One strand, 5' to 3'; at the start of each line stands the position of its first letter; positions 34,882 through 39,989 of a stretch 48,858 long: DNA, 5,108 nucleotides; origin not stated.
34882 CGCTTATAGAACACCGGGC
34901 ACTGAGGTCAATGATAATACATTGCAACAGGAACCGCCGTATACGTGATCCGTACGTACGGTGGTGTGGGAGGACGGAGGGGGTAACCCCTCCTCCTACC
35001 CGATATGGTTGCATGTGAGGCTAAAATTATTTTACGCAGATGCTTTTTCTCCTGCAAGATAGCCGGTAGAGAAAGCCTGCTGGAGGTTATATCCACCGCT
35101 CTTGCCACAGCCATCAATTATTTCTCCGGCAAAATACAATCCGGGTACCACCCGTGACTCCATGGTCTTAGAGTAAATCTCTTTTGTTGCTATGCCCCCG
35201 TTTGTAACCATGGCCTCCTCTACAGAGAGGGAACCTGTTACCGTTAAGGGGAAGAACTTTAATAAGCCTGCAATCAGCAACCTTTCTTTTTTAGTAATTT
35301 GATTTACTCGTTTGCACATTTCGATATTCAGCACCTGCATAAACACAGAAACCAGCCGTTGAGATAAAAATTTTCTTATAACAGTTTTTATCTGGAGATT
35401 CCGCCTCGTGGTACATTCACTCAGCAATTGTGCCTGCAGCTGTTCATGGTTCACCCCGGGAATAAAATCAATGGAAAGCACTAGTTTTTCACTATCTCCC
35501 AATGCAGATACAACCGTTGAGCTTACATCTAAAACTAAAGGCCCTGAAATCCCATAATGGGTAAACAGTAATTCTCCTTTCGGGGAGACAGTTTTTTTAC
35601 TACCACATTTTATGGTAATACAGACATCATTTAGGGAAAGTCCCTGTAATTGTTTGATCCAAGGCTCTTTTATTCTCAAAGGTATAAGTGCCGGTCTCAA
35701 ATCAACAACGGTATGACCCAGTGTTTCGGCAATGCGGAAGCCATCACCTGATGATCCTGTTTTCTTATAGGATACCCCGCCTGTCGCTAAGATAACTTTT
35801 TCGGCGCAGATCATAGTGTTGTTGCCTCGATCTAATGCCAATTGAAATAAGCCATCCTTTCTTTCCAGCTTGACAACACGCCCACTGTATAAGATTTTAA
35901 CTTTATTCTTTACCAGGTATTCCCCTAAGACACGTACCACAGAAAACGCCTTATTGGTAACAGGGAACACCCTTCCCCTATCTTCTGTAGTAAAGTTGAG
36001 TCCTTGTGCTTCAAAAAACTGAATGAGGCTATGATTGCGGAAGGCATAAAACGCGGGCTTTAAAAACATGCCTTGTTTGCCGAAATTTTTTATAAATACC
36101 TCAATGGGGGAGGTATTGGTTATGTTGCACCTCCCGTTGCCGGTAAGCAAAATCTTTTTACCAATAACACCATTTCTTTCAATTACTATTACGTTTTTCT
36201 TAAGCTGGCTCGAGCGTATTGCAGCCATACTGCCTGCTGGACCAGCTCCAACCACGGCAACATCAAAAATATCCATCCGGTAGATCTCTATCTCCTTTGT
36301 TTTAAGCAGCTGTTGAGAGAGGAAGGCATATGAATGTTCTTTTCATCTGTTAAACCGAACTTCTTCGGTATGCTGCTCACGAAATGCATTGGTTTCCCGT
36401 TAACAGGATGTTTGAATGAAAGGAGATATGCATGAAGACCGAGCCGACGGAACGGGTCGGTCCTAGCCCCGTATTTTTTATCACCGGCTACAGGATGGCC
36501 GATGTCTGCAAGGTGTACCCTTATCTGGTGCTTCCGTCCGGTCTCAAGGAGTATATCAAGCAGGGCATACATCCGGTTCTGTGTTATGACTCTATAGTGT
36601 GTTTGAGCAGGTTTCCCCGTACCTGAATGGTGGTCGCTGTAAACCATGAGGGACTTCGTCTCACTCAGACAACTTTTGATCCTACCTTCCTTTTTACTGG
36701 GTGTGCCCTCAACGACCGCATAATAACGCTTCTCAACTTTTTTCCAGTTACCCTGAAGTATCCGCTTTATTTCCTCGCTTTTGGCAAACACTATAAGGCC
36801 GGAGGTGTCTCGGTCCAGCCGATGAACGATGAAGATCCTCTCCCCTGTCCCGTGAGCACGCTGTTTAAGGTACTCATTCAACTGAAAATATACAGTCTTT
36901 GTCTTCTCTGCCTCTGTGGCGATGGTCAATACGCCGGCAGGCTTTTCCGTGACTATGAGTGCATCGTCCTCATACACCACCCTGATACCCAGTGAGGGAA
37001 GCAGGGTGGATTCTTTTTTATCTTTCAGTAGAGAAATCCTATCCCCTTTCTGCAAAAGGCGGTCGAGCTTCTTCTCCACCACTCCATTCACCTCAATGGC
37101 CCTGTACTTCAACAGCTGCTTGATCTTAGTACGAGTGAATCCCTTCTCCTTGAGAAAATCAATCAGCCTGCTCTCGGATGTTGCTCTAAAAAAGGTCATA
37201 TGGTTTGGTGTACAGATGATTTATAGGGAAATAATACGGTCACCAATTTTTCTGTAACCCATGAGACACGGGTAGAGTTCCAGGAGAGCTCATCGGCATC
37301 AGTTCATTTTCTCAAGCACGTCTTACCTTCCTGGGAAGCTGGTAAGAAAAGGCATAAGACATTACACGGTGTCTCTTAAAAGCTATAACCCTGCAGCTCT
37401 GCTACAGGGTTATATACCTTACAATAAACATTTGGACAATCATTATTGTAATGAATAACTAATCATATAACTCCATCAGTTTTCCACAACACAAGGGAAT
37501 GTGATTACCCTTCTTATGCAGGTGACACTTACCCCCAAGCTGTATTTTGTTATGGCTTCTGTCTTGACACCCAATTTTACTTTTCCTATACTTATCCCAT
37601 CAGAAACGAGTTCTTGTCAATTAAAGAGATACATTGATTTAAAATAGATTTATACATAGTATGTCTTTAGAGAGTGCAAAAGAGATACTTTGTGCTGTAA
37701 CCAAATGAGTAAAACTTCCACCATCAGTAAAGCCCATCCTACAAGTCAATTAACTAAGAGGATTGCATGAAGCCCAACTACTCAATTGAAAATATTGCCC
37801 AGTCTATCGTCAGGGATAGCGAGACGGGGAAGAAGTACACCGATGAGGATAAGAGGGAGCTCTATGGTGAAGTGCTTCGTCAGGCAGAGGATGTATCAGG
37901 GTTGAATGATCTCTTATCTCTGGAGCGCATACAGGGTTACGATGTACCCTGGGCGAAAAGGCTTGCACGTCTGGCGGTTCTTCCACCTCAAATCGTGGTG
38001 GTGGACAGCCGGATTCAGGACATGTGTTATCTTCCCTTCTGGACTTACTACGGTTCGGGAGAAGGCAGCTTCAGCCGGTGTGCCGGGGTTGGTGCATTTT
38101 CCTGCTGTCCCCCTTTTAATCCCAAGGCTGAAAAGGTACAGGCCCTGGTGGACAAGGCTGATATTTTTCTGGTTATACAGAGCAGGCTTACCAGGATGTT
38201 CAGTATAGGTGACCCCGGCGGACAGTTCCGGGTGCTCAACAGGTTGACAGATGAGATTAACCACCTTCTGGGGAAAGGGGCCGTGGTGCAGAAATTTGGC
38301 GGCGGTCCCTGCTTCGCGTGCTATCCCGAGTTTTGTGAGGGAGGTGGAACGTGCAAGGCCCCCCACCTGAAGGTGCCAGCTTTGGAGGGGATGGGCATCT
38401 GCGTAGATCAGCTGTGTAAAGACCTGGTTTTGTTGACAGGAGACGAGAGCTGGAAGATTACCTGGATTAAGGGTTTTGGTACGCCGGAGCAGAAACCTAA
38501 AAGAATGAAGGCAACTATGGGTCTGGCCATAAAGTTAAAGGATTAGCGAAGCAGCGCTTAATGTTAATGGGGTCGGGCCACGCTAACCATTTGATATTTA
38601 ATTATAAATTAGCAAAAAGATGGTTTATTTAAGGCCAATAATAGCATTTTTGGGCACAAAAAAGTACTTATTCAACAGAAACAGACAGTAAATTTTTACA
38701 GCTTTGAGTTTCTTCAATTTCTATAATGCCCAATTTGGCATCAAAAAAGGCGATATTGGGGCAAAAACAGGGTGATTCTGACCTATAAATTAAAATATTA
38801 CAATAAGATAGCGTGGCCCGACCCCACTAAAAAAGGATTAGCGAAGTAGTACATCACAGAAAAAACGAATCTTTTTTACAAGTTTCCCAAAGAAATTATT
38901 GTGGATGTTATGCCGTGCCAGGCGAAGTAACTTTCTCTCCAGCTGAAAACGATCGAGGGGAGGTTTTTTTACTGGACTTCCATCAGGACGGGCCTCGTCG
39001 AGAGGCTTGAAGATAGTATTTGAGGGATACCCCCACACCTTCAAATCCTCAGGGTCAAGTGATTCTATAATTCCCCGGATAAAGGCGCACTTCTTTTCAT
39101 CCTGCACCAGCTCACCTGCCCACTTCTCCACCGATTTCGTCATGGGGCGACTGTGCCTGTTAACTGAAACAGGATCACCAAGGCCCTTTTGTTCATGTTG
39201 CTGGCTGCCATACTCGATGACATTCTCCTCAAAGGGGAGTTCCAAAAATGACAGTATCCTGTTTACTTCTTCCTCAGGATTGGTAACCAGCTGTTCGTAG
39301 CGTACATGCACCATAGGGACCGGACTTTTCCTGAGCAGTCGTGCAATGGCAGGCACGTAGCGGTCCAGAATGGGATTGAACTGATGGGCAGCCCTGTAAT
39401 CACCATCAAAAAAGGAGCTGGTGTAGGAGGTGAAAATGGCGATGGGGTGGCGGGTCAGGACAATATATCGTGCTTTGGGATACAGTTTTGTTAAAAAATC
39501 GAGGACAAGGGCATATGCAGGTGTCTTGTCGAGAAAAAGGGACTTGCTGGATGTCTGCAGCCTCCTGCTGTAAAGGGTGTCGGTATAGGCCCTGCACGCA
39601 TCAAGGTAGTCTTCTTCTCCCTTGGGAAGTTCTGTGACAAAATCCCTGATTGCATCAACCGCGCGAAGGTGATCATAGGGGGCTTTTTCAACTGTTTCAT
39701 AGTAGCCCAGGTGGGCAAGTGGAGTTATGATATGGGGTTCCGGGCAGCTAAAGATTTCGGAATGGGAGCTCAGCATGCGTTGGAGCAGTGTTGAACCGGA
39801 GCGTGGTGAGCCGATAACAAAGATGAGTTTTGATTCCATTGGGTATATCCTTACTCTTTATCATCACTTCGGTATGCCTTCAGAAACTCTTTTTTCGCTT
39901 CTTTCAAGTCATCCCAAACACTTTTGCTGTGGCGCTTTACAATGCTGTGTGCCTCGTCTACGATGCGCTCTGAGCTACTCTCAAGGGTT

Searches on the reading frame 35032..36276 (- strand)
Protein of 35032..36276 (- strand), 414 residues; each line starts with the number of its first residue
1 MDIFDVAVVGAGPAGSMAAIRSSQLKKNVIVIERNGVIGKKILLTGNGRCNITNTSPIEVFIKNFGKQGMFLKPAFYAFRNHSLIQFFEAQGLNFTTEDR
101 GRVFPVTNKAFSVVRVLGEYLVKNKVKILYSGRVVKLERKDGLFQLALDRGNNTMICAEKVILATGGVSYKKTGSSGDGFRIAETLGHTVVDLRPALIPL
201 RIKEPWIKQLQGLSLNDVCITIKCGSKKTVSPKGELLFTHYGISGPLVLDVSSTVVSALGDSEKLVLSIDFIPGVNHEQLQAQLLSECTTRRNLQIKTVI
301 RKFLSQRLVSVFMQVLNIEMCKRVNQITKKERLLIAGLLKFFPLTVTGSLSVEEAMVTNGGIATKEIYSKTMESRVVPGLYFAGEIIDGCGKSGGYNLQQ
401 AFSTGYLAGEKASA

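Call 7: search_protein_families(library=pfam, proteins=[window:35032-36276:-], max_evalue=0.001)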
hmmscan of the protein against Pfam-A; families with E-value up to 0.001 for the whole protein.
window:35032-36276:- (414 aa): 11 families
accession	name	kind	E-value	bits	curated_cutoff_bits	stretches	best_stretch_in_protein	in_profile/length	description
PF03486.20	HI0933_like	-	1.7e-78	263.9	50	1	5-410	2-243/244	HI0933-like protein Rossmann domain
PF22780.1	HI0933_like_1st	-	9.2e-38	130.1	27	1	194-357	1-165/165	HI0933-like protein barrel and H2TH domain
PF07992.20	Pyr_redox_2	-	2e-10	41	26.1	1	4-178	1-119/291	Pyridine nucleotide-disulphide oxidoreductase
PF00890.30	FAD_binding_2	-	4e-08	33.3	20.4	1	5-38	1-34/414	FAD binding domain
PF12831.13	FAD_oxidored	-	1.2e-07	31.8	27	1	5-166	1-145/416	FAD dependent oxidoreductase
PF01266.30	DAO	-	2.4e-07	31.1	27.9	0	5-39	1-35/353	FAD dependent oxidoreductase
PF13738.12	Pyr_redox_3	-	5.8e-07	29.5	30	0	8-40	2-34/305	Pyridine nucleotide-disulphide oxidoreductase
PF01134.28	GIDA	-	5.8e-07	29.3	22.1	0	5-39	1-29/391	Glucose inhibited division protein A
PF13454.12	NAD_binding_9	-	6e-05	23.5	21.8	1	7-166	1-153/155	FAD-NAD(P)-binding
PF00070.33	Pyr_redox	-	0.00019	22.3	22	0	6-39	2-35/82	Pyridine nucleotide-disulphide oxidoreductase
PF13450.12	NAD_binding_8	-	0.00043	20.9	21.9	1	8-39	1-32/68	NAD(P)-binding Rossmann-like domain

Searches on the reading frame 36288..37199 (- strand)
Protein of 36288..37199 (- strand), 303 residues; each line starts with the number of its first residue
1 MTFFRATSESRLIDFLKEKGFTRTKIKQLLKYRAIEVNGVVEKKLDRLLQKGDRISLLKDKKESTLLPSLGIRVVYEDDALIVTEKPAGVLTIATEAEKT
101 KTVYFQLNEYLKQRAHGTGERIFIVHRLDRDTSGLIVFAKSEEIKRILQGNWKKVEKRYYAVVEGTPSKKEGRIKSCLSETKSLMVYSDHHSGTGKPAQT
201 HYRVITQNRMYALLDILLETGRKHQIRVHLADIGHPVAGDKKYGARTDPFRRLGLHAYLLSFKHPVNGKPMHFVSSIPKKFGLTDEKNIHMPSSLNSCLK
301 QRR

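Call 7: search_protein_families(library=pfam, proteins=[window:36288-37199:-], max_evalue=0.001)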
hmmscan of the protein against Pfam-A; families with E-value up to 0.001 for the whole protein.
window:36288-37199:- (303 aa): 2 families
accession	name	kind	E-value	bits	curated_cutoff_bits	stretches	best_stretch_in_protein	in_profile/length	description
PF00849.27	PseudoU_synth_2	-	9.4e-34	117.3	26.8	1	81-231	2-151/152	RNA pseudouridylate synthase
PF01479.30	S4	-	0.0001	22.4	22.8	1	11-55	2-48/48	S4 domain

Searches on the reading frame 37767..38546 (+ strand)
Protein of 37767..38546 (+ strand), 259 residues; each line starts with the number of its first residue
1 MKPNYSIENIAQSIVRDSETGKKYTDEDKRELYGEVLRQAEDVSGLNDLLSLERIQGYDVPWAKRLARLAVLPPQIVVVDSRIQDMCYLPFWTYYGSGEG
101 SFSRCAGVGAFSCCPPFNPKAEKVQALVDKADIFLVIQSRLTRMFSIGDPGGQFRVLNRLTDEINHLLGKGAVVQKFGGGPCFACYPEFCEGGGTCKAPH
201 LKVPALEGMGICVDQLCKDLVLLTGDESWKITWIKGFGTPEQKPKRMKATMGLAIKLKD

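Call 7: search_protein_families(library=pfam, proteins=[window:37767-38546:+], max_evalue=0.001)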
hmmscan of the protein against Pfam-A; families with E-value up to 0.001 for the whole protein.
window:37767-38546:+ (259 aa): 1 family
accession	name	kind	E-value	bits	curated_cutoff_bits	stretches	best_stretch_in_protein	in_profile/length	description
PF10050.14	DUF2284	-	6.4e-10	39.4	25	1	104-220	21-141/161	Predicted metal-binding protein (DUF2284)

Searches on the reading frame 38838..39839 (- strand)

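Call 7: search_protein_families(library=pfam, proteins=[window:38838-39839:-], max_evalue=0.001)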
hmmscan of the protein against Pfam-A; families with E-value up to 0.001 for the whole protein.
window:38838-39839:- (333 aa): 2 families
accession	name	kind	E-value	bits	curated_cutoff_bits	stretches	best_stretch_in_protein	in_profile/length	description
PF13469.12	Sulfotransfer_3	-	2.6e-36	126.4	27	1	6-205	2-216/216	Sulfotransferase family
PF00685.33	Sulfotransfer_1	-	9.1e-12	45.3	22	1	6-209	4-189/255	Sulfotransferase domain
